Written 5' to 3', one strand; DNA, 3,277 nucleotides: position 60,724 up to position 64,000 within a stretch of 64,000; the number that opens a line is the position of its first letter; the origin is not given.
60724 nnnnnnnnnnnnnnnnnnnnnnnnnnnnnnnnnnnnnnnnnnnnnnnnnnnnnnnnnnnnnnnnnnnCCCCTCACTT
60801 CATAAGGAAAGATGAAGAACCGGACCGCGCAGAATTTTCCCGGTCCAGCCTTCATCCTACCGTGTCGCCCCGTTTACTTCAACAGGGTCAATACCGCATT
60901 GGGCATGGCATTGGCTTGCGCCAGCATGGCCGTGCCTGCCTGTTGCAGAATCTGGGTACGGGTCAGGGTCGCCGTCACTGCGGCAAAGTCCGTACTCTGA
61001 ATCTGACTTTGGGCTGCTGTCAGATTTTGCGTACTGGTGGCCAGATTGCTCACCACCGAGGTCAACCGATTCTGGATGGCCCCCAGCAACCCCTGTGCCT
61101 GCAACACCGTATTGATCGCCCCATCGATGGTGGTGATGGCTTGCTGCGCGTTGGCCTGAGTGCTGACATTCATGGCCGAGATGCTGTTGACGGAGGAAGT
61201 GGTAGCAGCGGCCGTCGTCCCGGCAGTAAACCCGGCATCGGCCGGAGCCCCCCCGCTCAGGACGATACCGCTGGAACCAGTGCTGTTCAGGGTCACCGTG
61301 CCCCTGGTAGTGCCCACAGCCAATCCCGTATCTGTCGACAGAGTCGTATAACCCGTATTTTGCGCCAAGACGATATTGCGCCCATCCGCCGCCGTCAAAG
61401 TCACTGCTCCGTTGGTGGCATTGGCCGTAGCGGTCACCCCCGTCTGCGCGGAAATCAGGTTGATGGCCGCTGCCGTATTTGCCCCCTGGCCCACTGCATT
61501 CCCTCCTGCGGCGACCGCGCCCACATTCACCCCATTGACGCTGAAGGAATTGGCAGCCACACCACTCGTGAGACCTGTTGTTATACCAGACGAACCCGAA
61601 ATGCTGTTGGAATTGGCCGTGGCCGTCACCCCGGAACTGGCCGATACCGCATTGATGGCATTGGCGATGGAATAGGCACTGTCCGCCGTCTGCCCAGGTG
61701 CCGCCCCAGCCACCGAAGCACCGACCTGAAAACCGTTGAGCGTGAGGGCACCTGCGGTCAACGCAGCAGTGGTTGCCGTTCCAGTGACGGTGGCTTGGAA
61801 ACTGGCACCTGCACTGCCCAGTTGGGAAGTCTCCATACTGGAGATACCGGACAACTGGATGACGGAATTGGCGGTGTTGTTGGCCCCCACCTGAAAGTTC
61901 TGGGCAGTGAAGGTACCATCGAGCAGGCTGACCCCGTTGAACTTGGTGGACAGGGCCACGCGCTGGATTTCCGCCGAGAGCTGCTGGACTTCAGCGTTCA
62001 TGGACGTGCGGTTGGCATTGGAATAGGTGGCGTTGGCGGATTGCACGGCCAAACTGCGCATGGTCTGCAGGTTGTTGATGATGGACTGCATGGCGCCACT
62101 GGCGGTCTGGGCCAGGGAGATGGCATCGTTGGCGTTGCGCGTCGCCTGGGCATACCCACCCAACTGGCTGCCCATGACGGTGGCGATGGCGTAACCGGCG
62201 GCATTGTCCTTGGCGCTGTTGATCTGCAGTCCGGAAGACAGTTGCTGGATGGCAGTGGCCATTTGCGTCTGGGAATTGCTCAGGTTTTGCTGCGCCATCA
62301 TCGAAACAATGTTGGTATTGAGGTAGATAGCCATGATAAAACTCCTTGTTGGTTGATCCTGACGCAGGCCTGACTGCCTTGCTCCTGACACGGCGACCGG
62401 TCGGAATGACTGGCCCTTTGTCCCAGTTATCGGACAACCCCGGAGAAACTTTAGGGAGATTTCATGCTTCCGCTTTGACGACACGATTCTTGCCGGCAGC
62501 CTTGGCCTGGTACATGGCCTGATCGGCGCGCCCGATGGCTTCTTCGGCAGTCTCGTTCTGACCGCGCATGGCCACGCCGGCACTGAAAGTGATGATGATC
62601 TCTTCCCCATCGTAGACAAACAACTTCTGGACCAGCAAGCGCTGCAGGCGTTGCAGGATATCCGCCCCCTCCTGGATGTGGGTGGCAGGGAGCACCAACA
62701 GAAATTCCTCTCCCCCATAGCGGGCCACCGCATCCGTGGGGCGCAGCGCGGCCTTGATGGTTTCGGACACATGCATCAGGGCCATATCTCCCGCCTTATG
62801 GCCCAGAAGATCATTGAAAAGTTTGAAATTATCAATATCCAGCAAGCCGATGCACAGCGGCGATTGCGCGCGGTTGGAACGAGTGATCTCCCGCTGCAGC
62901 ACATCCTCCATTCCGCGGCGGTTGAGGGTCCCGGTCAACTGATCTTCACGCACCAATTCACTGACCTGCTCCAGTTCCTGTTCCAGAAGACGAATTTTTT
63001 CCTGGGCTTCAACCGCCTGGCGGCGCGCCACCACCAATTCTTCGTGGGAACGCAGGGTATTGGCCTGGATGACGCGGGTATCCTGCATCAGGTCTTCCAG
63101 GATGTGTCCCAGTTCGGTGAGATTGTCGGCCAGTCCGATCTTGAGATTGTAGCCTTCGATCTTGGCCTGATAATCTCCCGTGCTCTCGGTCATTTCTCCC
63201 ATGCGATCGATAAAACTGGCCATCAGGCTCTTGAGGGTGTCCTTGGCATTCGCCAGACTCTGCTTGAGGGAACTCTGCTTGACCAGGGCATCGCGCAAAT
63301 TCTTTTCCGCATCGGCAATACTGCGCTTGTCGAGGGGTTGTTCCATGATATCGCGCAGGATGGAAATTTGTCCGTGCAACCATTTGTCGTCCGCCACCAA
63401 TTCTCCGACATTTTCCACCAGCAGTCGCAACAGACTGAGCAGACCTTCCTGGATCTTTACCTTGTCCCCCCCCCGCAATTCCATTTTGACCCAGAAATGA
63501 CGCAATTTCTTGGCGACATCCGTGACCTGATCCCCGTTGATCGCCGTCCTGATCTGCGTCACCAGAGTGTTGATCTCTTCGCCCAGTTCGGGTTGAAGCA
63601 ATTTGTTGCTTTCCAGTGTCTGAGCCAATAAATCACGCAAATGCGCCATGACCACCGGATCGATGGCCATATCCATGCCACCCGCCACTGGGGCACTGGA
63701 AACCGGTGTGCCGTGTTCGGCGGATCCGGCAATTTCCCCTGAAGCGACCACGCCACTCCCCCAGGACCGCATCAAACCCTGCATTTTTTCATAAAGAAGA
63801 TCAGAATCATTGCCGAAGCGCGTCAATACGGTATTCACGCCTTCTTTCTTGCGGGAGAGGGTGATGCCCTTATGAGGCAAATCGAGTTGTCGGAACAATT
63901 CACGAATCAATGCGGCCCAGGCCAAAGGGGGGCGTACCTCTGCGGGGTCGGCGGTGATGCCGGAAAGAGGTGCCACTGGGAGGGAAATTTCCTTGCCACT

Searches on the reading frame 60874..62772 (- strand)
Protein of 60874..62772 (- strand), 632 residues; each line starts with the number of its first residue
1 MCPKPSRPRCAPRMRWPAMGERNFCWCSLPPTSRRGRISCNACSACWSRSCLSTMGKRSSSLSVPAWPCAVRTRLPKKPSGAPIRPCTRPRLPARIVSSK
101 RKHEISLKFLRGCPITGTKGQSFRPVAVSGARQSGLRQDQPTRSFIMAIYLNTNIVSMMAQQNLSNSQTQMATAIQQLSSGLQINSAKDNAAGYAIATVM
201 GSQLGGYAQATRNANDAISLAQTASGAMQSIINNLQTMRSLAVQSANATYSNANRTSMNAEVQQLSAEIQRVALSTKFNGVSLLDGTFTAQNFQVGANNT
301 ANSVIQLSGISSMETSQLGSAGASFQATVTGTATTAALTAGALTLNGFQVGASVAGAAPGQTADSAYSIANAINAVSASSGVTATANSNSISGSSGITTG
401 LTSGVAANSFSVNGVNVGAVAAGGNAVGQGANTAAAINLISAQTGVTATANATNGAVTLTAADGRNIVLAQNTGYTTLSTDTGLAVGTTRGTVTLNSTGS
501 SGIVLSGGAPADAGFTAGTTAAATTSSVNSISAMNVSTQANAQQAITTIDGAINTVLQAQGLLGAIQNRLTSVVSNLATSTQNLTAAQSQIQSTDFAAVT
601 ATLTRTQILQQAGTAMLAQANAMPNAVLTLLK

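Call 45: search_protein_families(library=pfam, proteins=[window:60874-62772:-], max_evalue=0.001)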
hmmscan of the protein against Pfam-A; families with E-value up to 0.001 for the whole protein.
window:60874-62772:- (632 aa): 3 families
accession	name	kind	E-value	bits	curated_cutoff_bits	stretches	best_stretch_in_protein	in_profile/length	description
PF00669.25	Flagellin_N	-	2.8e-37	128.3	26.6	1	152-289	2-139/139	Bacterial flagellin N-terminal helical region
PF00700.27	Flagellin_C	-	8.9e-20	71.3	23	1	546-631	1-86/86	Bacterial flagellin C-terminal helical region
PF07196.18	Flagellin_IN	-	0.00041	20.9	22.7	1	361-393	18-47/55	Flagellin hook IN motif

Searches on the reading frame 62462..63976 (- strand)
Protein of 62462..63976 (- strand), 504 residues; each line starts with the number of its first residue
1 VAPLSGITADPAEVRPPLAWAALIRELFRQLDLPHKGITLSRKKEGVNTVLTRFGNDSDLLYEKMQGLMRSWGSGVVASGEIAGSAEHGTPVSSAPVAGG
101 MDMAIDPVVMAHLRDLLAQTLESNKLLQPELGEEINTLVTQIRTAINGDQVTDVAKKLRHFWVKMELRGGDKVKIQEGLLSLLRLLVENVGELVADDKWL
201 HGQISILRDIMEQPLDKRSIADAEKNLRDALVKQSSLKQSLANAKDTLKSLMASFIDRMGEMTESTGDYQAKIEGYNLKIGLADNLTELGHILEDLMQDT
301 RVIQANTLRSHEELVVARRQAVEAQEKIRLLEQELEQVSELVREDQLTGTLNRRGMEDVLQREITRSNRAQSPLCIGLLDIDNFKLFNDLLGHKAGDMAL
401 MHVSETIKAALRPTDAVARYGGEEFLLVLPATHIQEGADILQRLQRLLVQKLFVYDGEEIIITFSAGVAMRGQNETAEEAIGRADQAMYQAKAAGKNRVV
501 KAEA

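Call 45: search_protein_families(library=pfam, proteins=[window:62462-63976:-], max_evalue=0.001)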
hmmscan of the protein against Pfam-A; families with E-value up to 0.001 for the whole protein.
window:62462-63976:- (504 aa): 2 families
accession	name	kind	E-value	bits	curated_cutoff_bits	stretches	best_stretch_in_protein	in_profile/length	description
PF00990.26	GGDEF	-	1.2e-41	142.6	23.8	1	345-498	4-161/161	Diguanylate cyclase, GGDEF domain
PF22335.1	Cas10-Cmr2_palm2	-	0.00023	21.7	27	1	421-499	58-132/133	Cas10/Cmr2, second palm domain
